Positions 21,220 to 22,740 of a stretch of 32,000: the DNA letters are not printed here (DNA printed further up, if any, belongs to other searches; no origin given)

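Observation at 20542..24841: Four-gene envelope glycosylation module (secreted protein, GT-C-like, GtrA, HAD-UbiA fusion) between ribE and ribH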

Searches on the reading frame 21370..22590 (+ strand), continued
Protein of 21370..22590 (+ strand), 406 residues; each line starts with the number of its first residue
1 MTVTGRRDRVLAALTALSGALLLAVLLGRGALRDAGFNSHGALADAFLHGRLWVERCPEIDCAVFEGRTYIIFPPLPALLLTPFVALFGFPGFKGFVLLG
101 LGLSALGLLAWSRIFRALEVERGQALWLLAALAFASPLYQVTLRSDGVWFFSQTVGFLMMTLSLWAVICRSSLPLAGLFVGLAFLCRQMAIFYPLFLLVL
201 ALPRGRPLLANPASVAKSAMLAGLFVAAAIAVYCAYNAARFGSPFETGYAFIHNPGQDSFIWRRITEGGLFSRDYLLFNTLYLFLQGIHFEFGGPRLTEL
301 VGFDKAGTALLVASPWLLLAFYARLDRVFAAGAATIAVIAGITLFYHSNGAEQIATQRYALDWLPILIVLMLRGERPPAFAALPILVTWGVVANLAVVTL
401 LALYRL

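Call 53: search_protein_families(library=ncbifam, proteins=[L041:8608-9381:+, L050:8925-9776:+, L053:7100-7846:-, L054:8938-9702:-], max_evalue=1e-20)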
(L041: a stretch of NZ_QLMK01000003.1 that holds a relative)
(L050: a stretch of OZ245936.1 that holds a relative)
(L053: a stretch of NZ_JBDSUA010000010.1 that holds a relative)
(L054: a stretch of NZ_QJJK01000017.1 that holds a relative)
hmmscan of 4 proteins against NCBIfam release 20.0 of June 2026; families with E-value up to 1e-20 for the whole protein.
L041:8608-9381:+ (257 aa): 172 families (the best 25 are shown)
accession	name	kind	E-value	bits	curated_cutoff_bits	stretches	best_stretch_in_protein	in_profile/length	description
NF005559.1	PRK07231.1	subfamily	6.2e-64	215.9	215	1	3-255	1-248/249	glucose 1-dehydrogenase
NF004791.0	PRK06138.1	equivalog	6.1e-58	196.1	312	1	3-255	2-250/252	SDR family oxidoreductase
NF005469.0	PRK07063.1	equivalog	9.5e-58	195.8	306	1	1-255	2-255/260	SDR family oxidoreductase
NF004198.0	PRK05653.1-3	equivalog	2.7e-56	190.8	296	1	4-256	5-248/248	3-oxoacyl-ACP reductase FabG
NF052558.1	MBtsdlDhBudC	equivalog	2.3e-55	187.9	270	1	5-254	2-241/250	meso-2,3-butanediol dehydrogenase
NF005446.0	PRK07035.1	equivalog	8.4e-54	182.5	373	1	4-254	9-253/255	SDR family oxidoreductase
NF005681.0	PRK07478.1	subfamily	4.3e-52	177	267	1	1-255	1-250/254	SDR family oxidoreductase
NF009093.0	PRK12429.1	subfamily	2.6e-51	174.4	258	1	4-254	3-256/259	3-hydroxybutyrate dehydrogenase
TIGR03206.1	benzo_BadH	equivalog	5.7e-51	173.3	431.2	1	5-253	2-247/250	2-hydroxycyclohexanecarboxyl-CoA dehydrogenase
NF005473.0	PRK07069.1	equivalog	7.3e-50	170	339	1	2-253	6-258/262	SDR family oxidoreductase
NF009468.0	PRK12826.1-4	equivalog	1.2e-49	169.3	318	1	3-254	4-247/256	SDR family oxidoreductase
TIGR01830.1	3oxo_ACP_reduc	equivalog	2.6e-49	168.1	297.75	1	9-253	1-237/239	3-oxoacyl-[acyl-carrier-protein] reductase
TIGR01963.1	PHB_DH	subfamily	4e-49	167.2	307.05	1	7-254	2-252/255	3-hydroxybutyrate dehydrogenase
NF005309.0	PRK06841.1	subfamily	5.1e-49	167.1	286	1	4-254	13-252/255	GolD/DthD family dehydrogenase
NF004818.0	PRK06172.1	equivalog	5.7e-49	166.7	336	1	3-254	4-250/253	SDR family oxidoreductase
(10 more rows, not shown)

L050:8925-9776:+ (283 aa): 126 families (the best 25 are shown)
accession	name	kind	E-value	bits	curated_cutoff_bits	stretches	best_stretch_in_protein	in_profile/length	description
NF005559.1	PRK07231.1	subfamily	5.7e-46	157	215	1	9-204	1-195/249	glucose 1-dehydrogenase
NF005594.0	PRK07326.1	equivalog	7.6e-43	146.8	271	1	9-206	3-197/237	SDR family oxidoreductase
NF038213.1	SDR_TniO_fam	equivalog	4.7e-39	134.3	300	1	12-200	2-197/249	SDR family oxidoreductase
NF004198.0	PRK05653.1-3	equivalog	1.8e-37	129.1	296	1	9-215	4-209/248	3-oxoacyl-ACP reductase FabG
NF005495.0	PRK07109.1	subfamily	3.3e-37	128.5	264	1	9-203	5-200/334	SDR family oxidoreductase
NF005806.0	PRK07666.1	equivalog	9.3e-37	126.6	286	1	8-200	3-194/239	3-ketoacyl-ACP reductase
NF005681.0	PRK07478.1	subfamily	2.6e-36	125.3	267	1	9-205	3-200/254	SDR family oxidoreductase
NF004791.0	PRK06138.1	equivalog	7.4e-36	123.7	312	1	9-203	2-194/252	SDR family oxidoreductase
NF005672.0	PRK07454.1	equivalog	1.4e-35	122.6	234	1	13-198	7-191/241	SDR family oxidoreductase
NF009466.0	PRK12826.1-2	subfamily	2.5e-35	122.1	222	1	13-257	4-226/248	3-oxoacyl-ACP reductase FabG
NF005446.0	PRK07035.1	equivalog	3.8e-35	121.4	373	1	7-202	6-201/255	SDR family oxidoreductase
NF004514.1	PRK05855.1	equivalog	8.6e-35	120.3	455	1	4-199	305-500/578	SDR family oxidoreductase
NF004203.0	PRK05653.2-4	subfamily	1.5e-34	119.6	313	1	9-203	3-198/260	3-oxoacyl-ACP reductase FabG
NF004825.0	PRK06181.1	equivalog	1.3e-33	116.5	215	1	9-199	3-192/268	SDR family oxidoreductase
NF052558.1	MBtsdlDhBudC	equivalog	1.8e-33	116.2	270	1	11-203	2-190/250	meso-2,3-butanediol dehydrogenase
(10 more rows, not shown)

L053:7100-7846:- (248 aa): 161 families (the best 25 are shown)
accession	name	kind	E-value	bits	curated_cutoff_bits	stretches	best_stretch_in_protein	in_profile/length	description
NF004198.0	PRK05653.1-3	equivalog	9.9e-65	218.4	296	1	6-246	5-247/248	3-oxoacyl-ACP reductase FabG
NF009466.0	PRK12826.1-2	subfamily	1.3e-59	201.7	222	1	9-246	4-245/248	3-oxoacyl-ACP reductase FabG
TIGR01830.1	3oxo_ACP_reduc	equivalog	2.7e-55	187.7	297.75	1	11-244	1-237/239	3-oxoacyl-[acyl-carrier-protein] reductase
NF005559.1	PRK07231.1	subfamily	9e-55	185.9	215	1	6-246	2-248/249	glucose 1-dehydrogenase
NF009464.0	PRK12824.1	subfamily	2.6e-53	181.2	269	1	9-245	3-242/245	3-oxoacyl-ACP reductase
TIGR01829.1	AcAcCoA_reduct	subfamily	3.5e-51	174.2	302.1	1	10-245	2-240/242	acetoacetyl-CoA reductase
TIGR01963.1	PHB_DH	subfamily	5.2e-51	173.4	307.05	1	9-246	2-253/255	3-hydroxybutyrate dehydrogenase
NF004197.0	PRK05653.1-1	equivalog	1.5e-50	172.2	332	1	5-245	4-246/249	3-oxoacyl-ACP reductase FabG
NF005309.0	PRK06841.1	subfamily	2.8e-50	171.2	286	1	3-246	10-253/255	GolD/DthD family dehydrogenase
NF053701.1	CsHdxCHCADhChcB2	equivalog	8.4e-49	166.3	350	1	6-246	1-243/245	cis-4-hydroxycyclohexanecarboxylate dehydrogenase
NF004778.0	PRK06124.1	equivalog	1.9e-47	161.8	303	1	2-246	5-253/256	SDR family oxidoreductase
NF047923.1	pyridox_DH_SDR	equivalog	2.1e-47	161.7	325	1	7-245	2-240/243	pyridoxal 4-dehydrogenase, SDR-type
NF009093.0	PRK12429.1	subfamily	1.3e-46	159.1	258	1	6-244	3-255/259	3-hydroxybutyrate dehydrogenase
NF052558.1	MBtsdlDhBudC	equivalog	1.5e-46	159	270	1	7-246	2-242/250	meso-2,3-butanediol dehydrogenase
NF005067.0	PRK06484.1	equivalog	3.6e-46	157.8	713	1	8-248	9-254/524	short chain dehydrogenase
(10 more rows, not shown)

L054:8938-9702:- (254 aa): 158 families (the best 25 are shown)
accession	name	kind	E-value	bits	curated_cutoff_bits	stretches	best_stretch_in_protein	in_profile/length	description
NF005559.1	PRK07231.1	subfamily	9.6e-65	218.5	215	1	5-252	2-248/249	glucose 1-dehydrogenase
NF009466.0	PRK12826.1-2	subfamily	3.1e-59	200.4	222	1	8-253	4-246/248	3-oxoacyl-ACP reductase FabG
NF009468.0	PRK12826.1-4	equivalog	5.2e-59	200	318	1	2-254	2-250/256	SDR family oxidoreductase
NF004202.0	PRK05653.2-2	equivalog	9.2e-57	192.5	333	1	1-254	1-250/259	3-oxoacyl-ACP reductase FabG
NF004791.0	PRK06138.1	equivalog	1.5e-56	191.5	312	1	4-252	2-250/252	SDR family oxidoreductase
NF004818.0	PRK06172.1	equivalog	1.8e-55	188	336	1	1-251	1-250/253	SDR family oxidoreductase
TIGR01830.1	3oxo_ACP_reduc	equivalog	4.7e-55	186.9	297.75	1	10-250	1-237/239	3-oxoacyl-[acyl-carrier-protein] reductase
NF005214.0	PRK06701.1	subfamily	5.3e-55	186.7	413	1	4-252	45-290/293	SDR family oxidoreductase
NF004198.0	PRK05653.1-3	equivalog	6e-55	186.4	296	1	4-253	4-248/248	3-oxoacyl-ACP reductase FabG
NF052558.1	MBtsdlDhBudC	equivalog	9.7e-55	185.8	270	1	6-251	2-241/250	meso-2,3-butanediol dehydrogenase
NF005681.0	PRK07478.1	subfamily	6.7e-53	179.7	267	1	4-251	3-249/254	SDR family oxidoreductase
NF005853.0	PRK07774.1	equivalog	9.6e-52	175.9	303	1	4-253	3-248/250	SDR family oxidoreductase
NF004197.0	PRK05653.1-1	equivalog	3.3e-50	171.1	332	1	3-253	3-248/249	3-oxoacyl-ACP reductase FabG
NF004778.0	PRK06124.1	equivalog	7.2e-50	169.8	303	1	4-252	8-253/256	SDR family oxidoreductase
NF004773.0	PRK06113.1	equivalog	7.2e-49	166.5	367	1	5-251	9-250/255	7-alpha-hydroxysteroid dehydrogenase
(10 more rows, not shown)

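Call 58: search_solved_structures(query=A1, max_evalue=1)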
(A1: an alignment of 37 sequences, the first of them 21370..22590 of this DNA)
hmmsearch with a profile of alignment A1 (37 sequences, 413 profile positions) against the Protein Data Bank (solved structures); distinct sequences matched with E-value up to 1: 0.

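Call 63: search_protein_families(library=pfam, alignment_id=A1, max_evalue=0.1)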
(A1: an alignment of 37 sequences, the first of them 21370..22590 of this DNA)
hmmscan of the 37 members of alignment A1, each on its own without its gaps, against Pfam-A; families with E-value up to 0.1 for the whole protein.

A. member 1, window:21370-22590:+ (406 aa): 0 families

B. families by the number of members that match (of 37 scanned): 3 families
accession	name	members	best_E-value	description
PF13231.12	PMT_2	15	5.6e-08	Dolichyl-phosphate-mannose-protein mannosyltransferase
PF09594.16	GT87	1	0.0018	Glycosyltransferase family 87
PF05151.17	PsbM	1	0.045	Photosystem II reaction centre M protein (PsbM)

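Call 82: search_dna_similar(query=window:21370-22590:+, collection=plasmids, mode=protein, max_rows=25, max_evalue=0.001)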
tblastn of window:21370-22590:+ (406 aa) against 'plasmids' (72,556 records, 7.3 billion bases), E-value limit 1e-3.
Records with a match: 2; places in all: 2; records where one place covers at least 80% of the query: 1.
Best place of each record, by identity: <60% 2.
By first word of the organism name: Devosia 1; Flammeovirgaceae 1.
By predicted mobility (MOB-suite, as given by PLSDB): non-mobilizable 2.
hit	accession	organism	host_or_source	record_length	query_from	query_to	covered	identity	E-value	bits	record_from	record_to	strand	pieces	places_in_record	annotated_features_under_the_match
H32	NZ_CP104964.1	Devosia neptuniae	Vicia costata,cell culture,root nodule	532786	38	383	85%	45.4%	3e-49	186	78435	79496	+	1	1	hypothetical protein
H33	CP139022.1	Flammeovirgaceae bacterium SG7u.111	Seagrass,tissue sample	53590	141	374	58%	31.4%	4e-17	91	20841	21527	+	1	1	hypothetical protein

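Call 83: get_annotated_region(hit=H33, flank=6000)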
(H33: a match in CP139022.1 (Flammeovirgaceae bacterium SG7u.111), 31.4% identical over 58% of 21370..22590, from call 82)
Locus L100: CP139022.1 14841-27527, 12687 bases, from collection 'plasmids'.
description: Flammeovirgaceae bacterium SG7u.111 plasmid unnamed, complete sequence
organism: Flammeovirgaceae bacterium SG7u.111 (NCBI taxid 3089815)
taxonomy: Bacteria; Bacteroidota; Cytophagia; Cytophagales; Flammeovirgaceae; ; Flammeovirgaceae bacterium SG7u.111
host: -; source: Seagrass,tissue sample; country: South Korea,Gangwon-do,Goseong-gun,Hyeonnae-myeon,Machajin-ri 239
typing (MOB-suite, as given by PLSDB): non-mobilizable
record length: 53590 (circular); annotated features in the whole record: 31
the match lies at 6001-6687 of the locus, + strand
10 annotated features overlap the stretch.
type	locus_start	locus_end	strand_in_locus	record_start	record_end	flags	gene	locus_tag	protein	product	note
CDS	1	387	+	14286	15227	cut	-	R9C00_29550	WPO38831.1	hypothetical protein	-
CDS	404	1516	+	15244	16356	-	-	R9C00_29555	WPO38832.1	acyltransferase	-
CDS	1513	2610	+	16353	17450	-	-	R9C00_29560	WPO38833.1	acyltransferase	-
CDS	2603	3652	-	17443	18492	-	-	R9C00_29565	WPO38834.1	T9SS type A sorting domain-containing protein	-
CDS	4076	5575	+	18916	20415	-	-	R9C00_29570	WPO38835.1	O-antigen ligase family protein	-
CDS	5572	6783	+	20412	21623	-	-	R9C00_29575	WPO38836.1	hypothetical protein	-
CDS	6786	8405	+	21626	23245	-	-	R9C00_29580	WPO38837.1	hypothetical protein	-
CDS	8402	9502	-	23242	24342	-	-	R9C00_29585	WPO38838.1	endonuclease/exonuclease/phosphatase family protein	-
CDS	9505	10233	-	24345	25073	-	-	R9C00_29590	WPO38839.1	TolC family protein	-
CDS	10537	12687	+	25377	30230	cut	-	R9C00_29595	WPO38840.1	PKD domain-containing protein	-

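Call 89: search_protein_families(library=pfam, proteins=[L083:7399-10002:-, L083:11256-14819:-, L083:6899-7657:-, L083:5510-6883:-, L083:14451-15608:+], max_evalue=0.001)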
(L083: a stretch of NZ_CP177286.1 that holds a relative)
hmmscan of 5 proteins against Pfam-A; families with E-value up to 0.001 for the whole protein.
L083:7399-10002:- (867 aa): 0 families

L083:11256-14819:- (1187 aa): 5 families
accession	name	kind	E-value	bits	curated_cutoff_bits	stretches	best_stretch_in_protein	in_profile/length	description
PF07733.18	DNA_pol3_alpha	-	2.3e-103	345.8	23.9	1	341-607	2-260/260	Bacterial DNA polymerase III alpha NTPase domain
PF17657.6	DNA_pol3_finger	-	1.2e-62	210.6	22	1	610-772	1-166/166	Bacterial DNA polymerase III alpha subunit finger domain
PF02811.25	PHP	-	5.2e-44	150.9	26.4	1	41-216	1-163/164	PHP domain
PF14579.12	HHH_6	-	1.5e-28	99.3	25.6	1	845-933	1-90/90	Helix-hairpin-helix motif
PF01336.31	tRNA_anti-codon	-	1.4e-09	38.2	27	1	1033-1102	3-69/75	OB-fold nucleic acid binding domain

L083:6899-7657:- (252 aa): 1 family
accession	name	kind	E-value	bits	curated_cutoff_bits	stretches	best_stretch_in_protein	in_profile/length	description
PF00072.30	Response_reg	-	3.9e-26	91.8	30.2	1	134-245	1-110/111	Response regulator receiver domain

L083:5510-6883:- (457 aa): 2 families
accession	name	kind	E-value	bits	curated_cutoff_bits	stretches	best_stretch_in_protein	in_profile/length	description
PF00990.26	GGDEF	-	4.7e-50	169.9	23.8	1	292-451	1-161/161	Diguanylate cyclase, GGDEF domain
PF00072.30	Response_reg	-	2.3e-43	147.3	30.2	2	5-116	1-110/111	Response regulator receiver domain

L083:14451-15608:+ (385 aa): 0 families

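Call 90: search_protein_representatives(alignment_id=A1)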
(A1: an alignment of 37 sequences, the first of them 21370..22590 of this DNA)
Query: 37 sequences, 413 profile positions. Proteins with E-value up to 0.001 (for the whole library): 3653; up to 1e-10: 1826; up to 1e-30: 426. The best 150 are listed.
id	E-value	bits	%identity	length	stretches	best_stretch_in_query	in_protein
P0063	3.4e-175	599.2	-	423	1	9-411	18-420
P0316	1.2e-152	524.9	-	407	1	11-411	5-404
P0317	7.4e-152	522.4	-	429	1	10-412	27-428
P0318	7.7e-141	486.1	-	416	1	17-410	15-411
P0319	1.2e-137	475.6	-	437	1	7-412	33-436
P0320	2.8e-135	467.8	-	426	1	15-411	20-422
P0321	3.4e-134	464.2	-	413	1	12-411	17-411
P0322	2.2e-131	454.9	-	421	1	9-411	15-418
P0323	6.5e-130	450.1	-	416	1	16-412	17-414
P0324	2.3e-124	431.8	-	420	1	15-411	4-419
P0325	2.2e-123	428.6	-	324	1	89-410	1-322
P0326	2.8e-110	385.4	-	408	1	19-410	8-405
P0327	4.4e-97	341.9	-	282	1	142-411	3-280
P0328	1.7e-89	316.9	-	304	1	112-410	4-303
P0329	1.0e-88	314.3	-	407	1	19-408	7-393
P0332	3.2e-84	299.6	-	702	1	20-408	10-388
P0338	1.6e-82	294.0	-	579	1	18-409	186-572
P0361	7.8e-74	265.4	-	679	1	19-407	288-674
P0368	3.1e-72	260.1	-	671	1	41-408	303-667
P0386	2.3e-66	240.8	-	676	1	19-407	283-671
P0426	7.3e-48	179.8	-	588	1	17-405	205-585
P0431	6.7e-46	173.3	-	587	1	8-406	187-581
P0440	4.8e-44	167.3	-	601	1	17-406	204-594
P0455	7.5e-42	160.0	-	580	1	18-403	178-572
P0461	2.0e-41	158.6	-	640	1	28-405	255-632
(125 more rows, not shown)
